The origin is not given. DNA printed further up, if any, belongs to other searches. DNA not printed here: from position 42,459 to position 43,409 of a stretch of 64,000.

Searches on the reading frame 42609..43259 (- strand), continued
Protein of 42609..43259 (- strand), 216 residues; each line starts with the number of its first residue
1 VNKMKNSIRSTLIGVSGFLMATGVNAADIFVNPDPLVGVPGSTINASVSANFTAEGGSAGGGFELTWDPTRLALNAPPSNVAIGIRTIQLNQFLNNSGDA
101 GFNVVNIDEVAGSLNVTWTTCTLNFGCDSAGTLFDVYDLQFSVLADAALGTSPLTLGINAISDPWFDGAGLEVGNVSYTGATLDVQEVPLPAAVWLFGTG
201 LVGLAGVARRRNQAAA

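Call 62: search_protein_representatives(alignment_id=A2)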
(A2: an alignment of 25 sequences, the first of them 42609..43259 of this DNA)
Query: 25 sequences, 196 profile positions. Proteins with E-value up to 0.001 (for the whole library): 29402; up to 1e-10: 3618; up to 1e-30: 114. The best 150 are listed.
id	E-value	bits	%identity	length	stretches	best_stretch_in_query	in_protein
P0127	3.6e-62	226.9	-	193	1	1-194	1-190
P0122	2.3e-58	214.5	-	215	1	1-195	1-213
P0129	1.5e-56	208.6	-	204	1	4-195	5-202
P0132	2.3e-54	201.4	-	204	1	1-195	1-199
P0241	1.4e-53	198.9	-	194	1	2-195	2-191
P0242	2.7e-52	194.7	-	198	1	3-194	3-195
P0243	1.3e-50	189.2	-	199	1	1-194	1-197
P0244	5.0e-50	187.3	-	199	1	1-193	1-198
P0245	8.8e-50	186.5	-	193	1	1-194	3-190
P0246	9.4e-50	186.4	-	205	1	1-192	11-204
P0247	5.3e-49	183.9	-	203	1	5-193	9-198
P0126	3.1e-48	181.4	-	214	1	5-194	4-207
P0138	9.1e-48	179.9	-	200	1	5-195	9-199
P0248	2.0e-47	178.8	-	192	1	1-193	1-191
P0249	1.6e-46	175.8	-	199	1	1-194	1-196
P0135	2.1e-46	175.5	-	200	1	5-194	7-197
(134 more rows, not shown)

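Call 67: find_related_loci(query=A2, collection=metagenome_contigs, flank=10000)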
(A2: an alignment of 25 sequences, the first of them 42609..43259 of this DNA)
Query A2 (216 aa) in metagenome_contigs; peptide patterns used: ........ (x = any residue, [..] = any of these).
600 stretches matched a pattern (row limit reached: there are more); 452 encode a relative of the query (tblastn E <= 1e-3); the best 80 are kept; 80 distinct loci.
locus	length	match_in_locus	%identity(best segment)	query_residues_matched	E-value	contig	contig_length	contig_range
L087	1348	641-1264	35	3-216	6e-24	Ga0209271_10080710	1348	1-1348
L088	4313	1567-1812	40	131-213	7e-14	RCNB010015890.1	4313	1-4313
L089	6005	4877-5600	38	98-211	2e-11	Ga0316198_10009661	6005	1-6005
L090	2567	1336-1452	69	174-212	4e-11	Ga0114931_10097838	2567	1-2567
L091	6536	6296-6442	51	167-213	6e-11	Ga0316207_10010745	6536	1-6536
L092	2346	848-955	67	180-215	9e-11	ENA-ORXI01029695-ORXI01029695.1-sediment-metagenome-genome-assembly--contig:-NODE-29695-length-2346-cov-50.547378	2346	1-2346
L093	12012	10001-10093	77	184-214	8e-11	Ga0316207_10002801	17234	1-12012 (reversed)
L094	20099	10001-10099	79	179-211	1e-10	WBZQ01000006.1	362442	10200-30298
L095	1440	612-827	47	147-214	1e-10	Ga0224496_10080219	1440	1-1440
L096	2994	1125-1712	29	1-214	2e-10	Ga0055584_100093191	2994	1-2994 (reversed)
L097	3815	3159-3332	52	151-212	2e-10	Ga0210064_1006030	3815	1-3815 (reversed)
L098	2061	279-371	71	184-214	2e-10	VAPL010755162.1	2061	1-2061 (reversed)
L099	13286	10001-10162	54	166-212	3e-10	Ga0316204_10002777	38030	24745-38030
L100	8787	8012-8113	68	181-214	3e-10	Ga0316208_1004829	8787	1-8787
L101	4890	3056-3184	56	170-212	3e-10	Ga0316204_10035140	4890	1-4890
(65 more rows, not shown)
